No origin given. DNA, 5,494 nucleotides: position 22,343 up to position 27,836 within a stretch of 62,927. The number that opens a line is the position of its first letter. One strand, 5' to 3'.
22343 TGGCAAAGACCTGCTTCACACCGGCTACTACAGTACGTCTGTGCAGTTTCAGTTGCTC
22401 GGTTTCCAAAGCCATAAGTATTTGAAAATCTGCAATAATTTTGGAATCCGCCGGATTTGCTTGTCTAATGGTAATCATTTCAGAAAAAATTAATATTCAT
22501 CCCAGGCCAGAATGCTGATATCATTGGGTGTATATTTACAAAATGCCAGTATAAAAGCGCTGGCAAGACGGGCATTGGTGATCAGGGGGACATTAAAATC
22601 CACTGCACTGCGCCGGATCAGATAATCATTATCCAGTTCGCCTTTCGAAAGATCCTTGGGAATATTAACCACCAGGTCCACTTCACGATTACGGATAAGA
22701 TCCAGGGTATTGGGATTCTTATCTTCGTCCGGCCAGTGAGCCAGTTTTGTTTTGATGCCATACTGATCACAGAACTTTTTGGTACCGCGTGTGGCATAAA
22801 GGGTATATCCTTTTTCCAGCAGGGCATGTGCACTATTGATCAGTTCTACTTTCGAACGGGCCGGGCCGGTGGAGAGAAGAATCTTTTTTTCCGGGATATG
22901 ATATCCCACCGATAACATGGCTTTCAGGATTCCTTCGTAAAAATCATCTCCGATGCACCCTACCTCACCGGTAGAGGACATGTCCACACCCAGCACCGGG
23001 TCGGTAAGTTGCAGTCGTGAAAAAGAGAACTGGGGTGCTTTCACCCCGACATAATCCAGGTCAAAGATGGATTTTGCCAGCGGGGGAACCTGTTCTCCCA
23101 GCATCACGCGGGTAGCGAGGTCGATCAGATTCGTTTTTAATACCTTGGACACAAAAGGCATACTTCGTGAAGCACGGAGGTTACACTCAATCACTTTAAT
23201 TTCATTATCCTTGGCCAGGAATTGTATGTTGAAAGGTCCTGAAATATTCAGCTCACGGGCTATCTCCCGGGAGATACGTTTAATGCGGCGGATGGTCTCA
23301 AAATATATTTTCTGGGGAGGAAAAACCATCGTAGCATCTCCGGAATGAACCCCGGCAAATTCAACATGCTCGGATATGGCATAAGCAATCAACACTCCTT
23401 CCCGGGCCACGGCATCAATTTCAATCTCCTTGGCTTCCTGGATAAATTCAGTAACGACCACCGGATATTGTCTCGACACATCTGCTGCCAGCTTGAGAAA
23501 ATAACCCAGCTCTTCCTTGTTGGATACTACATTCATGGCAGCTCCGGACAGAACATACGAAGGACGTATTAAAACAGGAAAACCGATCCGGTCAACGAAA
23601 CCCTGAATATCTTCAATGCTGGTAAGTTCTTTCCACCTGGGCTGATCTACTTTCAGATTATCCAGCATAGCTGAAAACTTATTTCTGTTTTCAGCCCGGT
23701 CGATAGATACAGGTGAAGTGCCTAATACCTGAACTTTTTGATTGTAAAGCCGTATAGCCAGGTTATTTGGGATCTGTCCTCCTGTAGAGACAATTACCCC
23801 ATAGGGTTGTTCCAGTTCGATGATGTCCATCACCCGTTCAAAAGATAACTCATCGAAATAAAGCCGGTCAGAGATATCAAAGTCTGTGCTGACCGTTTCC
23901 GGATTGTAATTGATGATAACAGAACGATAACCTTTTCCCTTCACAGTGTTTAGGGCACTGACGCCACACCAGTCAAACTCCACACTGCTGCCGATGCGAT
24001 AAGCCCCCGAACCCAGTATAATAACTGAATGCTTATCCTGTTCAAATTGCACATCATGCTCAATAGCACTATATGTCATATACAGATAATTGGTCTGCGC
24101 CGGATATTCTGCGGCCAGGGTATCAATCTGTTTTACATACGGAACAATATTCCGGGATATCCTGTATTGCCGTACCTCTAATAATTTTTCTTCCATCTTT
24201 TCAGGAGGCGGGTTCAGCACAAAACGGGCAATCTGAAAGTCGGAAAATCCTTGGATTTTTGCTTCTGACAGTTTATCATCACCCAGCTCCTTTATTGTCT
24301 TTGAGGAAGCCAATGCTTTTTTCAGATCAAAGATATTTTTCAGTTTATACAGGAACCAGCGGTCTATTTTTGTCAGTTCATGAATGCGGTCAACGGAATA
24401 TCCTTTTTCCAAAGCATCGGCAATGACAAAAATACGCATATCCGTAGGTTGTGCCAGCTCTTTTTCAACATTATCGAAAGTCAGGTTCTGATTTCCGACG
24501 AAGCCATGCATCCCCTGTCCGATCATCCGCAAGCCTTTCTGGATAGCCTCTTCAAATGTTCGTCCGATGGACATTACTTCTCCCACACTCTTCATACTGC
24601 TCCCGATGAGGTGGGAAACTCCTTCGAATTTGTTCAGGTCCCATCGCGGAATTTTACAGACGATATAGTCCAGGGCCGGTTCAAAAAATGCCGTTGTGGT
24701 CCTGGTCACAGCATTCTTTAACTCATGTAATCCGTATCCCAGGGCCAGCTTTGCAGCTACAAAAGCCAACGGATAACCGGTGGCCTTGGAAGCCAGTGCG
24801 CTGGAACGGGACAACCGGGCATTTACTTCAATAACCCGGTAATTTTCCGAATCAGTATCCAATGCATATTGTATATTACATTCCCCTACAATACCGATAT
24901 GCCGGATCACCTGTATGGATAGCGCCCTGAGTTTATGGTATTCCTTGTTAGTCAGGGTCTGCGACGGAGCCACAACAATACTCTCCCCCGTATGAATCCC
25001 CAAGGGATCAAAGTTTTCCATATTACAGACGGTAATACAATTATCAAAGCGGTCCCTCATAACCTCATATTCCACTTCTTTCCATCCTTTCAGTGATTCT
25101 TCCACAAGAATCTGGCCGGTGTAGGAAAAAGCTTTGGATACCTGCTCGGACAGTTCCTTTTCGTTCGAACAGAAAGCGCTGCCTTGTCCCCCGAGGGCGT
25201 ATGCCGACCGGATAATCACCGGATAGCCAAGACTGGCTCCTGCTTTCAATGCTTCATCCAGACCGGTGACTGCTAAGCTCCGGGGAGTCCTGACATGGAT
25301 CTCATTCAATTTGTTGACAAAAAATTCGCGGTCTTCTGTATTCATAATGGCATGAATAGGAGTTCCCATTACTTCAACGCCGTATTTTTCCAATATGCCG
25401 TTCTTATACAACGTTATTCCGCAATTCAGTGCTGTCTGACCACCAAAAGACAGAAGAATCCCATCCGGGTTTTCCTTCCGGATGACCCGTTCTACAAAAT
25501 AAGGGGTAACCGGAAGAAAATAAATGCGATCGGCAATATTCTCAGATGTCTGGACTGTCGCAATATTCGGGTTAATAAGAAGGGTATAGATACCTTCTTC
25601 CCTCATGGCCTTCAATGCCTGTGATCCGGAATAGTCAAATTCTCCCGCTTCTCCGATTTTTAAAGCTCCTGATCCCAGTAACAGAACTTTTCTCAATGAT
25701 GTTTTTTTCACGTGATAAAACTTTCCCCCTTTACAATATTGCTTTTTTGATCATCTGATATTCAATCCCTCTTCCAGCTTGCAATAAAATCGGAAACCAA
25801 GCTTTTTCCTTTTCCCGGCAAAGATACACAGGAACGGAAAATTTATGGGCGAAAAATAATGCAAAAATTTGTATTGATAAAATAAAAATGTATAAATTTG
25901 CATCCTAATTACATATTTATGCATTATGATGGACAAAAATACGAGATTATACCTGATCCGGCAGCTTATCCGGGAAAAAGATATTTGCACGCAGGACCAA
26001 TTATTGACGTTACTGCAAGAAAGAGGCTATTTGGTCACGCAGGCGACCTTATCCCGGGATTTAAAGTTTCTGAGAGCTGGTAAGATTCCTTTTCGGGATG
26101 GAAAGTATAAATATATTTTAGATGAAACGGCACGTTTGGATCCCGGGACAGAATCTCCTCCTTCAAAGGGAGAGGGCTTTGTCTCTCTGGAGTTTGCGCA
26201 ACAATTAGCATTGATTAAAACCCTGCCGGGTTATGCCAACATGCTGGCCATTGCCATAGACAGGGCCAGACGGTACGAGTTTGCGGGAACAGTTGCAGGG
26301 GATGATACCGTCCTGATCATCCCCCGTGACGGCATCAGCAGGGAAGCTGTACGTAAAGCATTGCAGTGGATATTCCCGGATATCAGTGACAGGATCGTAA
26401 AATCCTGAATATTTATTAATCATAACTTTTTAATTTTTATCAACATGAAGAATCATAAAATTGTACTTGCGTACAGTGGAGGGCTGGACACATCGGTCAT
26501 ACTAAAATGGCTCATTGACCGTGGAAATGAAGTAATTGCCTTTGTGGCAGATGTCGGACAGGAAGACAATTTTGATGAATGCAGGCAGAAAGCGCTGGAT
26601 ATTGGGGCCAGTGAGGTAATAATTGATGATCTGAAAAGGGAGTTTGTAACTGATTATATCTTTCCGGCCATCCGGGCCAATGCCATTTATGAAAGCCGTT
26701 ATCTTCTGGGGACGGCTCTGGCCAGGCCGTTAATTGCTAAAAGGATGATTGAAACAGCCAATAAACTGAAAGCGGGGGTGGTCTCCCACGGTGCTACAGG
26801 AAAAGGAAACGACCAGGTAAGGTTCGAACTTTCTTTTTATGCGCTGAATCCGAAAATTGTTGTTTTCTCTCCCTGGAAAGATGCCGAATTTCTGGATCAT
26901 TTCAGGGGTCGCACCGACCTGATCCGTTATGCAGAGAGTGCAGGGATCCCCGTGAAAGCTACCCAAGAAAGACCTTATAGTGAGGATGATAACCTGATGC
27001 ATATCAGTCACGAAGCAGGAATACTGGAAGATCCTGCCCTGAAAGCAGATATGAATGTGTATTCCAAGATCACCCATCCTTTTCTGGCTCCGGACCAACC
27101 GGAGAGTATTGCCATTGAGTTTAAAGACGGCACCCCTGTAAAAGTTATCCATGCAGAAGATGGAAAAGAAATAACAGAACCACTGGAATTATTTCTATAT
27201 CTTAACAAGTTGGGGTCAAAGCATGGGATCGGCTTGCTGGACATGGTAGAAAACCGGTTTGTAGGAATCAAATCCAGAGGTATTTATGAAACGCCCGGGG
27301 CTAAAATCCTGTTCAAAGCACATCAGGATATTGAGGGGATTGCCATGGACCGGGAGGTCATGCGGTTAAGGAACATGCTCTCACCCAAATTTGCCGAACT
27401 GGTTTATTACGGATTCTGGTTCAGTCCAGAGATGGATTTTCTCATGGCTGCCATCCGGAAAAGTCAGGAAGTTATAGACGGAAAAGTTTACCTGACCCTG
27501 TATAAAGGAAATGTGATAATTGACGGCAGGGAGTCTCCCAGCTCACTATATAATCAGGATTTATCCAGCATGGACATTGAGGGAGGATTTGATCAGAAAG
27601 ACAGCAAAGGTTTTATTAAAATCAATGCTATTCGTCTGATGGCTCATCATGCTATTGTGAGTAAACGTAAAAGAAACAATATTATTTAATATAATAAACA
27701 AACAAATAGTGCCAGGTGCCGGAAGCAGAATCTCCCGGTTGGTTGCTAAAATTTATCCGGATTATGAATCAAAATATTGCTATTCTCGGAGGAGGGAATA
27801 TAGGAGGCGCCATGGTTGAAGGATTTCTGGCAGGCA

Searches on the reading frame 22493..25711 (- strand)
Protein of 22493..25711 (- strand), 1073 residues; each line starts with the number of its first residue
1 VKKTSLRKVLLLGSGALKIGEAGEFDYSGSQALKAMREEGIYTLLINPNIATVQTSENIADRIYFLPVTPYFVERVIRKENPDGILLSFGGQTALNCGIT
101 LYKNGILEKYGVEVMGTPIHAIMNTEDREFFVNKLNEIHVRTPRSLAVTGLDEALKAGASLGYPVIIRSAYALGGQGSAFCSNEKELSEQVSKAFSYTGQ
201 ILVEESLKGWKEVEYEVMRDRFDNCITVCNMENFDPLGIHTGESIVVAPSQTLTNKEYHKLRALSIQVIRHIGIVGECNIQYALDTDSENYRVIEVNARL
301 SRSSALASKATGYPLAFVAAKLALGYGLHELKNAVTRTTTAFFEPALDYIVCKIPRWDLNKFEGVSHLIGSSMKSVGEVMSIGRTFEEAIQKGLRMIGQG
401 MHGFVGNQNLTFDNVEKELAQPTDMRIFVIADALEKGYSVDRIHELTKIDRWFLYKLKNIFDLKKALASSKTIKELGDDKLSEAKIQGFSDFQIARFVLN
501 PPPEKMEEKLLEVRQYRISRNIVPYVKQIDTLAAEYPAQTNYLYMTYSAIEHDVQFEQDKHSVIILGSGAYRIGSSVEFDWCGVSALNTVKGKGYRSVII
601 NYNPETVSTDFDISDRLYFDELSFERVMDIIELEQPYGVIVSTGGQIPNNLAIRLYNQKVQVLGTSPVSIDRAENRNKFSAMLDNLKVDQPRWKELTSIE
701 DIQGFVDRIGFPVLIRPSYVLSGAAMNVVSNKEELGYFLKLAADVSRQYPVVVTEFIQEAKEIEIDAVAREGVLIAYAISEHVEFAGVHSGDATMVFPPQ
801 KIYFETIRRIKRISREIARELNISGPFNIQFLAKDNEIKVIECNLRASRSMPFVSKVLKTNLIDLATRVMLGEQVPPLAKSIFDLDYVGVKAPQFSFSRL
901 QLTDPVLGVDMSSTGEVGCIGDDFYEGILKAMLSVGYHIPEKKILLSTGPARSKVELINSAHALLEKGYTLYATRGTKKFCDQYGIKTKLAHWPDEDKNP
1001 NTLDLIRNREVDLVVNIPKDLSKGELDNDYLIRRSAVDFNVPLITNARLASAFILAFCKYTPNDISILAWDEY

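Call 22: search_protein_families(library=pfam, proteins=[window:22493-25711:-], max_evalue=0.00001)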
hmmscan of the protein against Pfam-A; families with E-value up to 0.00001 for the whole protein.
window:22493-25711:- (1073 aa): 8 families
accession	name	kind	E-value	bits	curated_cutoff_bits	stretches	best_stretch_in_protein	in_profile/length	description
PF02786.22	CPSase_L_D2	-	9.4e-105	349.2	19.8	2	127-330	1-210/211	Carbamoyl-phosphate synthase L chain, ATP binding domain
PF25596.1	CPSase_L_D1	-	9.5e-88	290.4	27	2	560-671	2-117/118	Carbamoyl phosphate synthase preATP-grasp domain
PF02787.25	CPSase_L_D3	-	1.2e-29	102.6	26.6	1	417-497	1-79/80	Carbamoyl-phosphate synthetase large chain, oligomerisation domain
PF02222.28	ATP-grasp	-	9.9e-22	77.9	27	2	682-846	2-162/179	ATP-grasp domain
PF07478.18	Dala_Dala_lig_C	-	3.5e-19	69.6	24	2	157-298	31-174/204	D-ala D-ala ligase C-terminus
PF02142.27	MGS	-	1.2e-18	67.4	24.1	1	956-1045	1-94/94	MGS-like domain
PF15632.11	ATPgrasp_Ter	-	1.2e-12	48.2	29.1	1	751-876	5-114/131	ATP-grasp in the biosynthetic pathway with Ter operon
PF02655.19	ATP-grasp_3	-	6.9e-06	26.7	23.2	0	127-301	3-158/160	ATP-grasp domain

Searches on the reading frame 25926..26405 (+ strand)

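Call 14: search_protein_families(library=pfam, proteins=[window:25926-26405:+], max_evalue=0.00001)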
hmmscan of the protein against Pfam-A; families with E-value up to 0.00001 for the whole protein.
window:25926-26405:+ (160 aa): 2 families
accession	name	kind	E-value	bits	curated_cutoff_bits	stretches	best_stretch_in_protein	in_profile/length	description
PF01316.27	Arg_repressor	-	1.2e-20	73.5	27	1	2-68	1-67/70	Arginine repressor, DNA binding domain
PF02863.23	Arg_repressor_C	-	3.5e-20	72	25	1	83-146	3-66/68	Arginine repressor, C-terminal domain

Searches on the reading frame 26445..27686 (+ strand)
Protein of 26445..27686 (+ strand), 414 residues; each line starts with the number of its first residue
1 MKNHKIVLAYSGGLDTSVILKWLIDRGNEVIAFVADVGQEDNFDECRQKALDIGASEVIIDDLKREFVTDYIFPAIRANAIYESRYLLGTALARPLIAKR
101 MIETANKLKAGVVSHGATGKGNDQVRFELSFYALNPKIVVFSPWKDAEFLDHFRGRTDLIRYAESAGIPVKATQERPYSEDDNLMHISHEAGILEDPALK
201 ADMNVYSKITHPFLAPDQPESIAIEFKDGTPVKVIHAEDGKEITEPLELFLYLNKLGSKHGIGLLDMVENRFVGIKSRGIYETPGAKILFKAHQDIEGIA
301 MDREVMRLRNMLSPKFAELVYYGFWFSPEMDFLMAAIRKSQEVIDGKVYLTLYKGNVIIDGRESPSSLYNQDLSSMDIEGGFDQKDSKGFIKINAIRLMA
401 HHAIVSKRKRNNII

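Call 14: search_protein_families(library=pfam, proteins=[window:26445-27686:+], max_evalue=0.00001)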
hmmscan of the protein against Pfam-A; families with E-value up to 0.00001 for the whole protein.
window:26445-27686:+ (414 aa): 2 families
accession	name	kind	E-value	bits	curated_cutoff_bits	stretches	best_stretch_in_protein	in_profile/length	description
PF20979.2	Arginosuc_syn_C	-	1.7e-77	260.3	27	1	178-399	1-217/219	Arginosuccinate synthase C-terminal domain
PF00764.25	Arginosuc_synth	-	1.1e-62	211.3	27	1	5-169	1-162/162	Arginosuccinate synthase N-terminal HUP domain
